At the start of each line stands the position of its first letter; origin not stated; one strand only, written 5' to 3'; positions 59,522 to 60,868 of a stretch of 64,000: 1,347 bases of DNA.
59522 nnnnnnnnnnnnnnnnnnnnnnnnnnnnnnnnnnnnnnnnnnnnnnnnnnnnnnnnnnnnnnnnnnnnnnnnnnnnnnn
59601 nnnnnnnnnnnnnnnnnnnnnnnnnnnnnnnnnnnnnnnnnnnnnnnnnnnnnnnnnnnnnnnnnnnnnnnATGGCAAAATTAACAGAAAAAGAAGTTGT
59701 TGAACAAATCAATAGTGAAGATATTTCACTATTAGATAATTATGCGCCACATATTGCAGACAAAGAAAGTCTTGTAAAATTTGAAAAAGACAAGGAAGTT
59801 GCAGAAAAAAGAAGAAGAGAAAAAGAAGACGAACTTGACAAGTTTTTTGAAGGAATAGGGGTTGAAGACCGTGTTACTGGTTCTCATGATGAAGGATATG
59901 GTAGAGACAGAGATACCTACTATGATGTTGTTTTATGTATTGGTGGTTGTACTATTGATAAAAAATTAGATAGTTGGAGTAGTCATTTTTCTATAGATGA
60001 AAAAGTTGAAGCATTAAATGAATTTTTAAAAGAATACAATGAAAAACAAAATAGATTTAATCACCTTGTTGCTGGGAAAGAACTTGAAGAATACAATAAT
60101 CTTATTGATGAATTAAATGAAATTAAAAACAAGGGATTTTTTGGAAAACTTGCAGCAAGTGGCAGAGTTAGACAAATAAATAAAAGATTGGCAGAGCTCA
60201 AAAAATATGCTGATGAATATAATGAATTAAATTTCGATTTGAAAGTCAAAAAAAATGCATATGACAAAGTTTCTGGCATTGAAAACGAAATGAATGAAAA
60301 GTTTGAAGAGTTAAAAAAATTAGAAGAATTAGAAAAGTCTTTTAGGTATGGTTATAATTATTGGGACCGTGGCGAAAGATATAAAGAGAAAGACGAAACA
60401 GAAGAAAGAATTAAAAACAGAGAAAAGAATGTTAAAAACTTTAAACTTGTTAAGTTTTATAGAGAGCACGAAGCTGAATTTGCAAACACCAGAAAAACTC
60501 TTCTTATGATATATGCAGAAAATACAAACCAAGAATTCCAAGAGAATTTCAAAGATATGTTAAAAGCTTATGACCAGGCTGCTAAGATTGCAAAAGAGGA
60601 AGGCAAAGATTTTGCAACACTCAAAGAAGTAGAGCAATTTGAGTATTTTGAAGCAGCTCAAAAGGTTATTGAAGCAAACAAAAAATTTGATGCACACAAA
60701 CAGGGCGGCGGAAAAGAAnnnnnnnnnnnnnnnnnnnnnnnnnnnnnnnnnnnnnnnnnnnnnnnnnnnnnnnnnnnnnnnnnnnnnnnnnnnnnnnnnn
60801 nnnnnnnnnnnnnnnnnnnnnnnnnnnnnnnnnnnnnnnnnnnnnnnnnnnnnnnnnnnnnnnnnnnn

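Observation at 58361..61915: Three tandem autonomous cassettes of an unrecognisable protein family (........... / ...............GGGKE)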

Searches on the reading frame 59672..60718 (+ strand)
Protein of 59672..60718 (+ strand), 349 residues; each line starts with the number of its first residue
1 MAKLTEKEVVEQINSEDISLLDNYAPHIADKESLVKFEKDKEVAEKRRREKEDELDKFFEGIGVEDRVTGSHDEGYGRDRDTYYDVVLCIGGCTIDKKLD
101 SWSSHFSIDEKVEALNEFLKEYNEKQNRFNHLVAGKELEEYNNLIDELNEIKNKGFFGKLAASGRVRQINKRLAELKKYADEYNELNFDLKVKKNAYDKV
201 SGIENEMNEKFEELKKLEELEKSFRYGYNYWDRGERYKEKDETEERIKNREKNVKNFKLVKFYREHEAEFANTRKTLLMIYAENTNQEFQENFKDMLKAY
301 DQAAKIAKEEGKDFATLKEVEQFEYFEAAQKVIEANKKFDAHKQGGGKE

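Call 3: search_protein_families(library=pfam, proteins=[window:59672-60718:+], max_evalue=1)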
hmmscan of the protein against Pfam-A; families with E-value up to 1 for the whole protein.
window:59672-60718:+ (349 aa): 1 family
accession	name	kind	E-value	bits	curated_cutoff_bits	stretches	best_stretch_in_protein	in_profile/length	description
PF00010.31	HLH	-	0.85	9.9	20.7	0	165-179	12-26/53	Helix-loop-helix DNA-binding domain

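Call 6: search_protein_families(library=ncbifam, proteins=[window:59672-60718:+], max_evalue=1)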
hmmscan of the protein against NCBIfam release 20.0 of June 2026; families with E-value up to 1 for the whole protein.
window:59672-60718:+ (349 aa): 1 family
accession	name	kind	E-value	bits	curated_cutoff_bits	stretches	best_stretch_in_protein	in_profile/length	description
TIGR01681.1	HAD-SF-IIIC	subfamily_domain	0.023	15.5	35.75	1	133-203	27-76/132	HAD-IIIC family phosphatase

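Call 7: search_protein_families(library=phrogs, proteins=[window:59672-60718:+], max_evalue=1)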
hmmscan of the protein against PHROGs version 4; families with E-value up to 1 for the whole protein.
window:59672-60718:+ (349 aa): 1 family
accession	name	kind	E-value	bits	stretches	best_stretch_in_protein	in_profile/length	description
phrog_21230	-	unknown function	0.054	14.9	1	114-160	10-51/89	-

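Call 8: search_protein_families(library=padloc, proteins=[window:59672-60718:+], max_evalue=1)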
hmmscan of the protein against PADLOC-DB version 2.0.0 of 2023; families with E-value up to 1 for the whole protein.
window:59672-60718:+ (349 aa): 0 families

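Call 10: find_homologous_proteins(query=window:59672-60718:+, max_evalue=0.001)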
Query window:59672-60718:+ (349 aa): 5 proteins with E <= 0.001 among 6040 candidates.
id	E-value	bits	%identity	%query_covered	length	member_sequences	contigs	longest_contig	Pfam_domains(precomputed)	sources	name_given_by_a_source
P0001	1.3e-219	746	100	100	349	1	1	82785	-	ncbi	-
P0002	6.5e-71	258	44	100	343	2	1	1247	-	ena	-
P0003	1.8e-66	243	42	100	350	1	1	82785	-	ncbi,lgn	-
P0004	1.8e-45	174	37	100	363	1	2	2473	-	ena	-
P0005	3.0e-30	124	35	100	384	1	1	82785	-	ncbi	-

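Call 15: find_encoding_contigs(protein=P0002, flank=10000)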
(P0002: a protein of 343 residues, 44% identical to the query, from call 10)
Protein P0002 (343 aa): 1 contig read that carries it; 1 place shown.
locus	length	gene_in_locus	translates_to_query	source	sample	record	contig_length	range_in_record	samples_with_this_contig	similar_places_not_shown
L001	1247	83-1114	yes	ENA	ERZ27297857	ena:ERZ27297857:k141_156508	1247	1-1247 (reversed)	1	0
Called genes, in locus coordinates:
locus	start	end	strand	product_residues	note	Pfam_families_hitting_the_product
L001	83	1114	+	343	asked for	-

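Call 16: find_encoding_contigs(protein=P0004, flank=10000)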
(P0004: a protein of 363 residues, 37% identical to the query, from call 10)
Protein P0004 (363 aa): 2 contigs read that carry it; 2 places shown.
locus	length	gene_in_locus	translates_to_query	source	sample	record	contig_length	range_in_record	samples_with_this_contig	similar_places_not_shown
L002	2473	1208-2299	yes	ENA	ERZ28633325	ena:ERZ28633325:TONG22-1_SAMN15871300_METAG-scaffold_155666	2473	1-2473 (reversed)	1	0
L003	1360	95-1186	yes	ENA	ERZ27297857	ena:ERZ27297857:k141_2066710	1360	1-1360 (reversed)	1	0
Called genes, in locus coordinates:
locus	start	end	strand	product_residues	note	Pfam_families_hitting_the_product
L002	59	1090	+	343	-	-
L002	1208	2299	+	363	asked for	-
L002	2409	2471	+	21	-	?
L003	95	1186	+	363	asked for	-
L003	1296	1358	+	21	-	?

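Call 17: find_encoding_contigs(protein=P0001, flank=10000)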
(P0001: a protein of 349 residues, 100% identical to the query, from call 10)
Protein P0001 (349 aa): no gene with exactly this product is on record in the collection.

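Call 24: search_solved_structures(query=A3, max_evalue=10)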
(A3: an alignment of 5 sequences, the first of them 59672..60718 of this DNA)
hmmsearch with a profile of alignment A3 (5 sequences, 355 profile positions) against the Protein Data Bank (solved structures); distinct sequences matched with E-value up to 10: 8.
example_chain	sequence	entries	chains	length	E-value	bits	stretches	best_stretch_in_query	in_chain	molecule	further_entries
3jqh_A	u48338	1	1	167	0.00075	22.4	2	127-231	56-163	C-type lectin domain family 4 member M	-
1wpa_A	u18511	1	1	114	0.0019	21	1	99-190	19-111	Occludin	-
3g7c_A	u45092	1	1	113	0.0042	19.9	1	99-190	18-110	Occludin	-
1xaw_A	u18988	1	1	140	0.02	17.6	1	104-190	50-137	Occludin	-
8gac_A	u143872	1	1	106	0.19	14.4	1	109-196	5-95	CTLA-4 binder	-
2ke4_A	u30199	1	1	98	0.22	14.2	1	171-240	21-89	Cdc42-interacting protein 4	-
2mtl_A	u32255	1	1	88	0.6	12.8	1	171-231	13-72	De novo designed protein FR55 OR109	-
8gab_A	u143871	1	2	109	0.89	12.2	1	124-192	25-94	CTLA-4 binder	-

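Call 25: find_related_loci(query=A3, collection=genome_contigs, flank=10000)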
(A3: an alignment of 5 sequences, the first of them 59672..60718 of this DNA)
Query A3 (349 aa) in genome_contigs; peptide patterns used: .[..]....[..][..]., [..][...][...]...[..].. (x = any residue, [..] = any of these).
69 stretches matched a pattern, but none encodes a relative of the query by tblastn (E <= 1e-3).

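Call 26: find_related_loci(query=A3, collection=metagenome_contigs, flank=10000)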
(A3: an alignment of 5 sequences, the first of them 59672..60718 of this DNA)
Query A3 (349 aa) in metagenome_contigs; peptide patterns used: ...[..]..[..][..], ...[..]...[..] (x = any residue, [..] = any of these).
306 stretches matched a pattern, but none encodes a relative of the query by tblastn (E <= 1e-3).

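Call 33: search_protein_representatives(alignment_id=A3)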
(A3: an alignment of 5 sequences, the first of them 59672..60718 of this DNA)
Query: 5 sequences, 355 profile positions. Proteins with E-value up to 0.001 (for the whole library): 21; up to 1e-10: 18; up to 1e-30: 9. The best 21 are listed.
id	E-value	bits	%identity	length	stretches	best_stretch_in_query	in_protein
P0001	4.5e-152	523.1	-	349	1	1-355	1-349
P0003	7.3e-150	515.8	-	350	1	1-355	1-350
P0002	1.7e-149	514.6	-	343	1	1-355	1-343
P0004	1.3e-143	495.2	-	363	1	1-355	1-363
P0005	2.4e-127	441.8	-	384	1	1-355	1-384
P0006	2.4e-82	293.7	-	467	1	1-256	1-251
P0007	1.1e-64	235.6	-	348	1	1-351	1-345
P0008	5.7e-45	170.8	-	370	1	1-352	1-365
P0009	1.2e-34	136.9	-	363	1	3-342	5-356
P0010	1.1e-27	113.9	-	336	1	5-347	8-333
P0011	1.8e-27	113.3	-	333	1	4-346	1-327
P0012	6.7e-27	111.4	-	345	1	5-346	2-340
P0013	1.3e-24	103.8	-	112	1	248-350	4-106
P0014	6.8e-22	94.9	-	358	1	3-349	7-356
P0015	8.2e-22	94.6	-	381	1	4-345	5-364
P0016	2.1e-20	90.0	-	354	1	1-340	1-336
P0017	2.0e-18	83.5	-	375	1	12-346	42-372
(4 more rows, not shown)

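Call 34: predict_structure(alignment_id=A3)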
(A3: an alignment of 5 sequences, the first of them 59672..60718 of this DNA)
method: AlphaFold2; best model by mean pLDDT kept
length: 349 residues; sequences in the alignment: 5
mean_pLDDT: 86.0   pTM: 0.69
mean pLDDT of the five models: 86.0, 84.6, 81.9, 81.4, 77.1
residues with pLDDT >= 90: 201; 70-90: 105; 50-70: 38; < 50: 5
segments of 3 or more residues with pLDDT < 50: 345-349
pLDDT, mean of each block of 10 residues (from residue 1): 74 84 95 96 94 93 86 62 80 75 79 92 96 94 93 79 88 95 95 92 91 93 78 86 94 90 84 74 72 85 95 94 95 83 48
secondary structure, 60 per line:
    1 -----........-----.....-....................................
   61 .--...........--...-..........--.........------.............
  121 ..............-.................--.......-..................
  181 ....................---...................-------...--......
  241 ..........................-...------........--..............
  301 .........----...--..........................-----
elements in order: H6-13 H19-23 H25-61 E64-74 E81-90 E93-101 H108-134 H136-152 H155-161 H163-200 H204-222 H235-266 H277-284 H287-309 H319-344

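Call 40: fold_search(model_id=the predicted structure, library=pdb)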
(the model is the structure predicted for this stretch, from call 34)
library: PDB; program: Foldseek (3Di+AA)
matches with E <= 10: 190; with E <= 0.001: 0
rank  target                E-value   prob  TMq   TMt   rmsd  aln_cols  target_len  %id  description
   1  8i4v_A                1.1e-01  0.41  0.19  0.22  19.3       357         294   13  Cryo-EM structure of 5-subunit Smc5/6 arm region (released 2024-06-26)
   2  9rmm_A                2.0e-01  0.28  0.19  0.16  43.7       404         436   10  Crystal structure of outer membrane SilC (released 2025-07-23)
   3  4y1k_A                2.1e-01  0.15  0.16  0.13  44.7       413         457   12  PALMITOYLATED OPRM OUTER MEMBRANE FACTOR (released 2015-08-05)
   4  9j3d_A                2.2e-01  0.09  0.13  0.12  45.3       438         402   10  Cryo-EM structure of TMexCD1-TOprJ1 (released 2025-08-13)
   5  9rmm_B                2.3e-01  0.20  0.18  0.15  45.4       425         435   10  Crystal structure of outer membrane SilC (released 2025-07-23)
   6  2xmn_A                2.3e-01  0.08  0.12  0.10  46.5       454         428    9  High resolution snapshots of defined TolC open states present an iris- like movement of periplasmic entrance helices (released 2011-01-26)
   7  9rmm_F                2.4e-01  0.15  0.16  0.14  44.3       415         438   11  Crystal structure of outer membrane SilC (released 2025-07-23)
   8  5ng5_C                2.4e-01  0.07  0.11  0.10  47.1       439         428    8  multi-drug efflux; membrane transport; RND superfamily; Drug resistance (released 2017-04-19)
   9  9rmm_D                2.8e-01  0.18  0.18  0.15  45.3       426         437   10  Crystal structure of outer membrane SilC (released 2025-07-23)
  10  7ng8_A                2.8e-01  0.14  0.16  0.14  44.5       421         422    9  Trimeric efflux pump Klebsiella TolC in complex with KlebC (released 2021-06-30)
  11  9a2x_MODEL_1_A        2.8e-01  0.08  0.13  0.10  48.4       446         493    9  Model of E. coli TolC by in-cell photo-crosslinking MS and deep learning (released 2023-02-24)
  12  9rmm_C                3.2e-01  0.14  0.17  0.14  45.7       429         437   10  Crystal structure of outer membrane SilC (released 2025-07-23)
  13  4mt4_B                3.3e-01  0.10  0.15  0.12  46.4       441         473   12  Crystal structure of the Campylobacter jejuni CmeC outer membrane channel (released 2014-09-24)
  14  3d5k_A                3.7e-01  0.11  0.15  0.13  45.6       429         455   10  Crystal structure of the OprM channel in a non-symmetrical space group (released 2009-06-02)
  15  7akz_A                3.9e-01  0.13  0.17  0.14  45.6       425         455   10  Deciphering the role of the channel constrictions in the opening mechanism of MexAB-OprM efflux pump from Pseudomonas  (released 2022-04-13)
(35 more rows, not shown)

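Call 41: fold_search(model_id=the predicted structure, library=viral)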
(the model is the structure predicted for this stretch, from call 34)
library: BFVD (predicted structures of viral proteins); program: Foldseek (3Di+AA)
matches with E <= 10: 323; with E <= 0.001: 0
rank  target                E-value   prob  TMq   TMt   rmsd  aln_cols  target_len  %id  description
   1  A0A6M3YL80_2          2.3e-01  0.18  0.15  0.07  19.3       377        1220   13  (no name in the UniProt tables at hand)
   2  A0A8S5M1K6            2.6e-01  0.08  0.13  0.05  35.7       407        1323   14  Minor tail protein [Siphoviridae sp. ctX926]
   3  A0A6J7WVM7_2          3.1e-01  0.23  0.21  0.09  21.8       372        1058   12  Phage tail tape measure protein [uncultured Caudovirales phage]
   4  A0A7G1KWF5            3.1e-01  0.10  0.14  0.11  43.1       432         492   14  (no name in the UniProt tables at hand)
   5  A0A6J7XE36            3.6e-01  0.44  0.10  0.20   4.7        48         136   31  Uncharacterized protein [uncultured Caudovirales phage]
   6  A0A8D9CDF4            4.8e-01  0.20  0.20  0.15  24.3       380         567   13  Endonuclease subunit [uncultured marine phage]
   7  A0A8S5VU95            4.8e-01  0.10  0.10  0.07  27.5       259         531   11  Uncharacterized protein [Ackermannviridae sp.]
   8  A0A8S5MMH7            5.1e-01  0.09  0.13  0.05  53.8       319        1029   13  STRUCTURAL MAINTENANCE OF CHROMOSOMES PROTEIN [Siphoviridae sp. ctxc31]
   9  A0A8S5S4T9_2          5.6e-01  0.06  0.11  0.06  29.7       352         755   16  Minor tail protein [Siphoviridae sp. ctiV651]
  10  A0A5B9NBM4            6.2e-01  0.10  0.09  0.09  22.9       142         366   15  Uncharacterized protein [Chinook aquareovirus]
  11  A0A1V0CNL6            6.9e-01  0.16  0.11  0.20  13.9       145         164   13  (no name in the UniProt tables at hand)
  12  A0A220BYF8            7.3e-01  0.12  0.09  0.20  18.3       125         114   14  (no name in the UniProt tables at hand)
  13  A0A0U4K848            8.1e-01  0.28  0.27  0.23  15.4       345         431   14  Uncharacterized protein [Arthrobacter phage Jasmine]
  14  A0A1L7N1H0            8.1e-01  0.10  0.11  0.17  28.0       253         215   12  Uncharacterized protein [Ralstonia phage RP12]
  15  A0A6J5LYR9            8.1e-01  0.04  0.09  0.05  36.8       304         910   13  LT_GEWL domain containing protein [uncultured Caudovirales phage]
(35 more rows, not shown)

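Call 42: find_encoding_contigs(protein=P0007, flank=10000)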
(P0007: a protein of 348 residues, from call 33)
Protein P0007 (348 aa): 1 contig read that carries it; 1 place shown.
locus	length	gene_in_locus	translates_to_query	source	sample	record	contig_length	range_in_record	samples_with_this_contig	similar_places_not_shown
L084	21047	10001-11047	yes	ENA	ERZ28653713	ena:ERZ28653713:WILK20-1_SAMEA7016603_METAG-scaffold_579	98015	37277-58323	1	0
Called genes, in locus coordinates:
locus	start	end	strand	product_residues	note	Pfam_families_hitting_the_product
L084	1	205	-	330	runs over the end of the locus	PF07804:HipA_C (weak)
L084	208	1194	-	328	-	PF07804:HipA_C (weak)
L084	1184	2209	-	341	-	-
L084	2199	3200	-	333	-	PF07804:HipA_C (faint)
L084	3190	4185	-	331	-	-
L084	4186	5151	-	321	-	-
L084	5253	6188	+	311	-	-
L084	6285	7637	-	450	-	PF02127:Peptidase_M18, PF05343:Peptidase_M42 (faint)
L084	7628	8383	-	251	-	PF04298:Zn_peptidase_2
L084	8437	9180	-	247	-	PF04298:Zn_peptidase_2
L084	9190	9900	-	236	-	PF04298:Zn_peptidase_2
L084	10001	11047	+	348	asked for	-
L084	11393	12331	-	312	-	PF14094:DUF4272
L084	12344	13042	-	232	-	-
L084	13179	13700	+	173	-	-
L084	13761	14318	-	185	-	-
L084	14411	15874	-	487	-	-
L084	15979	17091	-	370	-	PF00712:DNA_pol3_beta, PF02767:DNA_pol3_beta_2, PF02768:DNA_pol3_beta_3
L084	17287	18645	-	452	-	PF11638:DnaA_N (faint), PF00308:Bac_DnaA, PF01695:IstB_IS21 (weak), PF00004:AAA (faint), PF08299:Bac_DnaA_C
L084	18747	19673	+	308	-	-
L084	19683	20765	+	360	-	-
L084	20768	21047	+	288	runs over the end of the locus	-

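Call 44: find_encoding_contigs(protein=P0008, flank=10000)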
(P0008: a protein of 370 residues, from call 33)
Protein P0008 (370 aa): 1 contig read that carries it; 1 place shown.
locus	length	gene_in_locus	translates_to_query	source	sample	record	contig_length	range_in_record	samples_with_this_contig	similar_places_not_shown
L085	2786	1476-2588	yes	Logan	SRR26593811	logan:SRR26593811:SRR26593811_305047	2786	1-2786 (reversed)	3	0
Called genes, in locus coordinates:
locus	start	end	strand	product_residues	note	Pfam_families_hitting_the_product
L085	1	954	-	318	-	?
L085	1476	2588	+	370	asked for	-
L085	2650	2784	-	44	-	?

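Call 45: find_encoding_contigs(protein=P0009, flank=10000)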
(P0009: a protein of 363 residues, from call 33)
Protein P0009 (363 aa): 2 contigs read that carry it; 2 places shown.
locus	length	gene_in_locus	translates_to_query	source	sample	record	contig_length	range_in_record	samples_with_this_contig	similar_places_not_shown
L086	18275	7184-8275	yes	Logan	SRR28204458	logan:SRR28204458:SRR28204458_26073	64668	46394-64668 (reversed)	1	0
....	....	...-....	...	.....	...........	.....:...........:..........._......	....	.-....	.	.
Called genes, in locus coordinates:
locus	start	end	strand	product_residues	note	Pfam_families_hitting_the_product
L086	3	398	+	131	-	?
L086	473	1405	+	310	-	-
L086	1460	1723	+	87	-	-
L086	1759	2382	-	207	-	-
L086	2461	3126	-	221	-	-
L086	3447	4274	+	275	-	PF02645:DegV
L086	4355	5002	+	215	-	PF01966:HD (weak)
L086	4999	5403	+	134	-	PF02082:Rrf2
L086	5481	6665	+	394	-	PF00266:Aminotran_5, PF01212:Beta_elim_lyase (weak)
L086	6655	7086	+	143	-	PF01592:NifU_N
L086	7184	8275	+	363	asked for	-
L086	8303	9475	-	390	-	PF00753:Lactamase_B (faint)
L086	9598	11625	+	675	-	PF02534:T4SS-DNA_transf, PF10412:TrwB_AAD_bind, PF12696:TraG-D_C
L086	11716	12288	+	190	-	-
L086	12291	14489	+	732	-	PF00391:PEP-utilizers, PF02896:PEP-utilizers_C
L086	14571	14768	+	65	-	PF01192:RNA_pol_Rpb6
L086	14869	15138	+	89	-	-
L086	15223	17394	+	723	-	PF17764:PriA_3primeBD, PF00270:DEAD, PF04851:ResIII, PF18319:Zn_ribbon_PriA, PF00271:Helicase_C (weak), PF18074:PriA_C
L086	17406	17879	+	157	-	PF01327:Pep_deformylase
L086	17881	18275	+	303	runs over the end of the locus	PF00551:Formyl_trans_N, PF02911:Formyl_trans_C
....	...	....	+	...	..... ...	-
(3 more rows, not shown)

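Call 50: find_encoding_contigs(protein=P0016, flank=10000)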
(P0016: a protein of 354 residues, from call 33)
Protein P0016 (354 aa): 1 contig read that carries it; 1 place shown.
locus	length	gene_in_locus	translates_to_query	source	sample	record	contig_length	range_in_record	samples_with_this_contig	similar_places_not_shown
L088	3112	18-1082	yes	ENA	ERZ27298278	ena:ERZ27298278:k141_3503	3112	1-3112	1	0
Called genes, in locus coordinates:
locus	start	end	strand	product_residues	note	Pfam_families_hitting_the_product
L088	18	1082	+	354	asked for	-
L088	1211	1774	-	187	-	-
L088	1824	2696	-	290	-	PF01869:BcrAD_BadFG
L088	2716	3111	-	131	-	?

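Call 51: find_encoding_contigs(protein=P0012, flank=10000)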
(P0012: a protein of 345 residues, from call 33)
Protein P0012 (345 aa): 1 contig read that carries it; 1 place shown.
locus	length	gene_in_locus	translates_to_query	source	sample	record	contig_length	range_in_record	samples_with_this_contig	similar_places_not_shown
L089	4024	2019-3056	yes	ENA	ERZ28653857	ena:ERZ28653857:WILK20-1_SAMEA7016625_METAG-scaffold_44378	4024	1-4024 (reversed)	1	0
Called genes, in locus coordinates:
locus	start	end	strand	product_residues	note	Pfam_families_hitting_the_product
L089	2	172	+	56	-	?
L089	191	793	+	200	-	-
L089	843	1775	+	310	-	-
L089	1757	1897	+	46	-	-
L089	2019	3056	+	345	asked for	-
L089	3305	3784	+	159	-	PF00255:GSHPx, PF00578:AhpC-TSA (weak)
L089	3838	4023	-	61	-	?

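Call 52: find_encoding_contigs(protein=P0010, flank=10000)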
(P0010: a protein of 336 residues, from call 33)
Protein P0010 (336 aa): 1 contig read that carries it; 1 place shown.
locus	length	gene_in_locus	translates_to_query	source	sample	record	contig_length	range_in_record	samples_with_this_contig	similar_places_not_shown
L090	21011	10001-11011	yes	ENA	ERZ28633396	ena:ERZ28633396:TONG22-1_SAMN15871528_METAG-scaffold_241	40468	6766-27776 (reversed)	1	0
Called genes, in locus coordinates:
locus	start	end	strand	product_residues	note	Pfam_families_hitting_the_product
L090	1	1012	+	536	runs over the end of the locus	PF00118:Cpn60_TCP1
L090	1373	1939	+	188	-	-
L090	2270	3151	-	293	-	-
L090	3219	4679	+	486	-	PF03237:Terminase_6N, PF17289:Terminase_6C (faint)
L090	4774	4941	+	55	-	-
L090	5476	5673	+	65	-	-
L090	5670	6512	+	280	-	PF11667:DUF3267, PF02163:Peptidase_M50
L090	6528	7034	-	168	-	PF18967:PycTM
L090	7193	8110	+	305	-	-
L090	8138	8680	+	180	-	-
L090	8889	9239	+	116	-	-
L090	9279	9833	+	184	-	PF28043:KwaA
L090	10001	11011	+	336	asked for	-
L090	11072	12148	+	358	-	-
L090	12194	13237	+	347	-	-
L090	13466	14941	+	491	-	PF09547:SpoIVA_ATPase, PF20438:SpoIVA_middle, PF20439:SpoIVA_C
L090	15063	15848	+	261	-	PF00142:Fer4_NifH (faint), PF01656:CbiA, PF02374:ArsA_ATPase, PF06564:CBP_BcsQ (faint), PF09140:MipZ (weak), PF10609:ParA, PF13614:AAA_31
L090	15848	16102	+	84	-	-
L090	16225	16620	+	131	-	-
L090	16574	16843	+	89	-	-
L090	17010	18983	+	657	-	PF16510:P22_portal, PF23899:SU10_portal (weak), PF16510:P22_portal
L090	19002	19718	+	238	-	-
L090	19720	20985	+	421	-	-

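Call 62: search_protein_families(library=pfam, alignment_id=A4, max_evalue=1)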
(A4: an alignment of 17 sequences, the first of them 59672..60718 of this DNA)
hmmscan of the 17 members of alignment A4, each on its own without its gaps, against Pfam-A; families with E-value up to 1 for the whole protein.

A. member 1, window:59672-60718:+ (349 aa): 1 family
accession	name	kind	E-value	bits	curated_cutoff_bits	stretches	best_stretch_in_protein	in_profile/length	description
PF00010.31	HLH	-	0.85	9.9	20.7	0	165-179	12-26/53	Helix-loop-helix DNA-binding domain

B. families by the number of members that match (of 17 scanned): 42 families (the first 25 are shown)
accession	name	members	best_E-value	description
PF10805.13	DUF2730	2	0.027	Protein of unknown function (DUF2730)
PF07889.17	DUF1664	2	0.077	Protein of unknown function (DUF1664)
PF05531.17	NPV_P10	2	0.11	Nucleopolyhedrovirus P10 protein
PF01230.28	HIT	1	0.0022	HIT domain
PF23831.1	DUF7201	1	0.0042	Coiled-coil region of unknown function (DUF7201)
PF07942.18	CARME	1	0.0049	Carnosine N-methyltransferase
PF04513.17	Baculo_PEP_C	1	0.01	Baculovirus polyhedron envelope protein, PEP, C terminus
PF08587.17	UBA_2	1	0.014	Ubiquitin associated domain (UBA)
PF18336.7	Tudor_FRX1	1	0.014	Fragile X messenger ribonucleoprotein 1, Tudor domain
PF24611.2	Spectrin_Anc-1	1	0.021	Nuclear anchorage protein 1, spectrin-like repeat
PF10158.14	LOH1CR12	1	0.025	Tumour suppressor protein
PF23757.1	TPR_HPS5_insect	1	0.027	Insect HPS5 TPR domain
PF24820.1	Diguanyl_cycl_sensor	1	0.03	Diguanylate cyclase-like sensor domain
PF10186.14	ATG14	1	0.039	Vacuolar sorting 38 and autophagy-related subunit 14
PF25240.1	PUB2_N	1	0.041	PUB2-like, N-terminal domain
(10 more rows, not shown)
